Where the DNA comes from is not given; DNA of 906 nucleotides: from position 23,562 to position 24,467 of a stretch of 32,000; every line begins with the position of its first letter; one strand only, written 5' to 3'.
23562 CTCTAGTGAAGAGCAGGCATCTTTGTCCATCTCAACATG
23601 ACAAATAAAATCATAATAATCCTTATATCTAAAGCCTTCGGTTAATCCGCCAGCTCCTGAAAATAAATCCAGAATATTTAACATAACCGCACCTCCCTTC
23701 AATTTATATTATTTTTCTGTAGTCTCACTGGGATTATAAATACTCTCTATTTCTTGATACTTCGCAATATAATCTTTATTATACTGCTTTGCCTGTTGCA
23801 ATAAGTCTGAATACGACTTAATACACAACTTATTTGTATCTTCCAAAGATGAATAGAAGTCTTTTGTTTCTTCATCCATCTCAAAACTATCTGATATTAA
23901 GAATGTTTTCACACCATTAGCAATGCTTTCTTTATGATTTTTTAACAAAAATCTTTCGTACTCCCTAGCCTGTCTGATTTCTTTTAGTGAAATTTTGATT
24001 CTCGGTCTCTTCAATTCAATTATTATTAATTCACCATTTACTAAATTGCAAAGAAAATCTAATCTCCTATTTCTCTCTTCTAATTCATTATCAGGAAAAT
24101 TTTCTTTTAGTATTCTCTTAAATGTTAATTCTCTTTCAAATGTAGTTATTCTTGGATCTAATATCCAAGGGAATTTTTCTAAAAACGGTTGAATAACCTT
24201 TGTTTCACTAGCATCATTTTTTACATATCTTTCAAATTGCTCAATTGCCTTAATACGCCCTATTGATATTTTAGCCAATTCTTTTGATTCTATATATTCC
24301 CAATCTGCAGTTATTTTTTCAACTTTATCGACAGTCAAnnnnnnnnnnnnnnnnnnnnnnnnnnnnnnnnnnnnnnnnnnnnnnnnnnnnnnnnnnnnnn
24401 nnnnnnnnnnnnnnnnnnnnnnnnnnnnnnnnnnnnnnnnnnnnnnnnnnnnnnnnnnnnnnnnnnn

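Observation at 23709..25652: Single polypeptide combining a Bergerat-fold ATPase with a Shedu/DUF4263-like nuclease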

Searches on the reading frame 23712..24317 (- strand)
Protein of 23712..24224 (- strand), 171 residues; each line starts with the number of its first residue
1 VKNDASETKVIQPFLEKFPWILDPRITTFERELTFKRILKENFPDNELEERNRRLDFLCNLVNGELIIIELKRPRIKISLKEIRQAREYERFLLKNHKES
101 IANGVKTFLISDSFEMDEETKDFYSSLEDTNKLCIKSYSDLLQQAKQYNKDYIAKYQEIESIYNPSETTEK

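Call 12: search_protein_families(library=pfam, proteins=[window:23712-24224:-], max_evalue=10)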
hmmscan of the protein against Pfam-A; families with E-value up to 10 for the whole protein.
seq(171 aa): 5 families
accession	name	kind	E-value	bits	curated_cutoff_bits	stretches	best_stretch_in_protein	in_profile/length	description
PF14082.12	SduA_C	-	3.4e-05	24.5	27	1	6-78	3-58/159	Shedu protein SduA, C-terminal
PF13588.12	HSDR_N_2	-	0.0016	19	25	1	51-110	35-94/110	Type I restriction enzyme R protein N terminus (HSDR_N)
PF04313.20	HSDR_N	-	0.0025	18.1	25.1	1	49-101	122-172/198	Type I restriction enzyme R protein N terminus (HSDR_N)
PF01939.22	NucS_C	-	0.0031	17.9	24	1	55-117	34-91/124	Endonuclease NucS C-terminal domain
PF13624.11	SurA_N_3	-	0.15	12.3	27.2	1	35-86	65-116/162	SurA-like N-terminal domain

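Call 32: search_solved_structures(query=A2, max_evalue=10, show_alignments=3)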
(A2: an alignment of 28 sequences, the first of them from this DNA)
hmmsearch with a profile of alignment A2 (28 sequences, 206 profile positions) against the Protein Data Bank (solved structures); distinct sequences matched with E-value up to 10: 2.
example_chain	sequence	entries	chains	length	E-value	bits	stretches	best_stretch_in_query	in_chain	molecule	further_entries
2vld_A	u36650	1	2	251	0.0056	19.7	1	85-148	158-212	Endonuclease NucS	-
5gke_A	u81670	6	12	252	0.015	18.3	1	92-145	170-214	Endonuclease EndoMS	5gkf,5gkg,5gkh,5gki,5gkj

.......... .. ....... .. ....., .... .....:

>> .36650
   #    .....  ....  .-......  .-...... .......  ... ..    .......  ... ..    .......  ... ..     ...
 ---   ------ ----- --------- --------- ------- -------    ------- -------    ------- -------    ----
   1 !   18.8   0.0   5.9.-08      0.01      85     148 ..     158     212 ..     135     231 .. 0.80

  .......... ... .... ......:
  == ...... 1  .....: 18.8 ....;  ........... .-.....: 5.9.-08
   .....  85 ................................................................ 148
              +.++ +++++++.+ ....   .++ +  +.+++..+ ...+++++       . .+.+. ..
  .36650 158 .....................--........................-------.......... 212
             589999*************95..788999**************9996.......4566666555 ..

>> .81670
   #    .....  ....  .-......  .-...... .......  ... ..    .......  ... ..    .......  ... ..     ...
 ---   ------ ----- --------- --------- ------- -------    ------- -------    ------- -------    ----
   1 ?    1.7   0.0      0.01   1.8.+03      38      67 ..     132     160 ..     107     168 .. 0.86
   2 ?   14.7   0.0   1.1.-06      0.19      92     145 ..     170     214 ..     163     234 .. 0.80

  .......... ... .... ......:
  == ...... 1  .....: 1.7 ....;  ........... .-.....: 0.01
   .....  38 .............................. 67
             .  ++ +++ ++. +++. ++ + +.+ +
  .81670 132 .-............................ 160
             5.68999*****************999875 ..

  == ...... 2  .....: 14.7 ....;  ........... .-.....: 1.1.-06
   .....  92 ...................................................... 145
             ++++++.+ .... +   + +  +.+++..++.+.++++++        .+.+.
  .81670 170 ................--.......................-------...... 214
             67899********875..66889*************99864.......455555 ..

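Call 49: predict_structure(alignment_id=A2)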
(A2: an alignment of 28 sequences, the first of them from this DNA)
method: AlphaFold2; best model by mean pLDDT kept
length: 202 residues; sequences in the alignment: 28
mean_pLDDT: 90.7   pTM: 0.83
mean pLDDT of the five models: 90.7, 87.6, 86.8, 83.8, 82.5
residues with pLDDT >= 90: 146; 70-90: 51; 50-70: 4; < 50: 1
segments of 3 or more residues with pLDDT < 50: none
pLDDT, mean of each block of 10 residues (from residue 1): 88 94 97 96 97 95 91 84 92 93 93 93 85 87 92 91 92 95 91 75 50
secondary structure, 60 per line:
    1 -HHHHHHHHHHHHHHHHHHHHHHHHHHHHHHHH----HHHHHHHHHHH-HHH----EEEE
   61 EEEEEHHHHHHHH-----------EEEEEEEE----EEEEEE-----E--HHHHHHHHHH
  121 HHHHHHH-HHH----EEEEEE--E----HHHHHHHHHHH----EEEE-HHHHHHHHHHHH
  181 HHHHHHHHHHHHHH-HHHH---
elements in order: H2-33 H38-48 E57-65 H66-73 E85-92 E97-102 H111-127 E136-141 H149-159 E164-167 H169-194 H196-199

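Call 52: fold_search(model_id=the predicted structure, library=pdb)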
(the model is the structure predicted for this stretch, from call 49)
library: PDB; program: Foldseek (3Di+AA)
matches with E <= 10: 552; with E <= 0.001: 7
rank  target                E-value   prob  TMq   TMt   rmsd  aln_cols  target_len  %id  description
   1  8ps5_A                1.5e-05  1.00  0.50  0.27   9.1       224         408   18  Escherichia coli SduA complex bound to DNA (released 2025-01-22)
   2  5gke_A                1.8e-05  1.00  0.43  0.36   3.5       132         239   17  Structure of EndoMS-dsDNA1 complex (released 2016-11-02)
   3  8ps4_A                4.0e-05  1.00  0.55  0.30   5.9       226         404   18  Escherichia coli SduA complex (released 2025-01-22)
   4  2vld_A                1.5e-04  1.00  0.41  0.37   4.4       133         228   16  crystal structure of a repair endonuclease from Pyrococcus abyssi (released 2009-05-19)
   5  2vld_B                3.0e-04  1.00  0.42  0.38   4.3       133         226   16  crystal structure of a repair endonuclease from Pyrococcus abyssi (released 2009-05-19)
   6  1xmx                  5.5e-04  1.00  0.41  0.24   6.2       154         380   16  Crystal structure of protein VC1899 from Vibrio cholerae (released 2004-11-16)
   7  5gkj_A                7.9e-04  1.00  0.37  0.35   7.1       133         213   16  Structure of EndoMS in apo form (released 2016-11-02)
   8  5gkj_B                1.3e-03  1.00  0.39  0.35   3.9       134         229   16  Structure of EndoMS in apo form (released 2016-11-02)
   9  8q3y_A                2.1e-03  0.99  0.35  0.19   7.5       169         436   17  Crystal structure of apo Can2 from Thermoanaerobacter brockii (released 2023-11-22)
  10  4f0q_D                3.0e-03  0.98  0.31  0.16  11.3       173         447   12  MspJI Restriction Endonuclease - P21 Form (released 2012-08-08)
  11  5mv0_C                3.4e-03  0.80  0.29  0.30  15.5       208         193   12  Structure of an N-terminal domain of a reptarenavirus L protein (released 2017-05-17)
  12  6xl1_A                5.3e-03  1.00  0.37  0.22   5.4       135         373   13  crystal structure of cA4-activated Card1(D294N) (released 2020-12-30)
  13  3bm3_B                5.3e-03  0.85  0.31  0.25  13.6       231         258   14  Restriction endonuclease PspGI-substrate DNA complex (released 2008-09-16)
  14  7bdv_C                5.3e-03  0.82  0.29  0.20  12.7       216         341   11  Structure of Can2 from Sulfobacillus thermosulfidooxidans in complex with cyclic tetra-adenylate (cA4) (released 2021-03-03)
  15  8q44_B                6.0e-03  0.98  0.36  0.19   6.6       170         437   16  Crystal structure of cA4-bound Can2 (E364R) in complex with oligo-T DNA (released 2023-11-22)
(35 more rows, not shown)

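Call 58: search_protein_families(library=pfam, alignment_id=A2, max_evalue=0.01)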
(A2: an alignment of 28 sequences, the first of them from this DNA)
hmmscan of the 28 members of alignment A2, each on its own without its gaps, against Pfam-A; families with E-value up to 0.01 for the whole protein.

A. member 1, seq(202 aa): 4 families
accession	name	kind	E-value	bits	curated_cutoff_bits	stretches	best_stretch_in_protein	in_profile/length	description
PF14082.12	SduA_C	-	4.7e-05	24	27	1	37-109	3-58/159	Shedu protein SduA, C-terminal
PF01939.22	NucS_C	-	8.3e-05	23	24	1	86-148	34-91/124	Endonuclease NucS C-terminal domain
PF13588.12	HSDR_N_2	-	0.0024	18.4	25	0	82-141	35-94/110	Type I restriction enzyme R protein N terminus (HSDR_N)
PF04313.20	HSDR_N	-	0.0053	17.1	25.1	0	80-132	122-172/198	Type I restriction enzyme R protein N terminus (HSDR_N)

B. families by the number of members that match (of 28 scanned): 10 families
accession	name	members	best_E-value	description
PF14082.12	SduA_C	21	9.9e-10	Shedu protein SduA, C-terminal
PF13588.12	HSDR_N_2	17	2.9e-05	Type I restriction enzyme R protein N terminus (HSDR_N)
PF04313.20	HSDR_N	10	0.00038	Type I restriction enzyme R protein N terminus (HSDR_N)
PF01939.22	NucS_C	8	8.3e-05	Endonuclease NucS C-terminal domain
PF14281.12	PDDEXK_4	6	0.00043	PD-(D/E)XK nuclease superfamily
PF06319.18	MmcB-like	1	0.001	DNA repair protein MmcB-like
PF09520.16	RE_TdeIII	1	0.0027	Type II restriction endonuclease, TdeIII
PF08378.17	NERD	1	0.0029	Nuclease-related domain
PF25389.2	DH_ALS2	1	0.0034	ALS2, DBL homology domain (DH-domain)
PF14511.12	RE_EcoO109I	1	0.0085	Type II restriction endonuclease EcoO109I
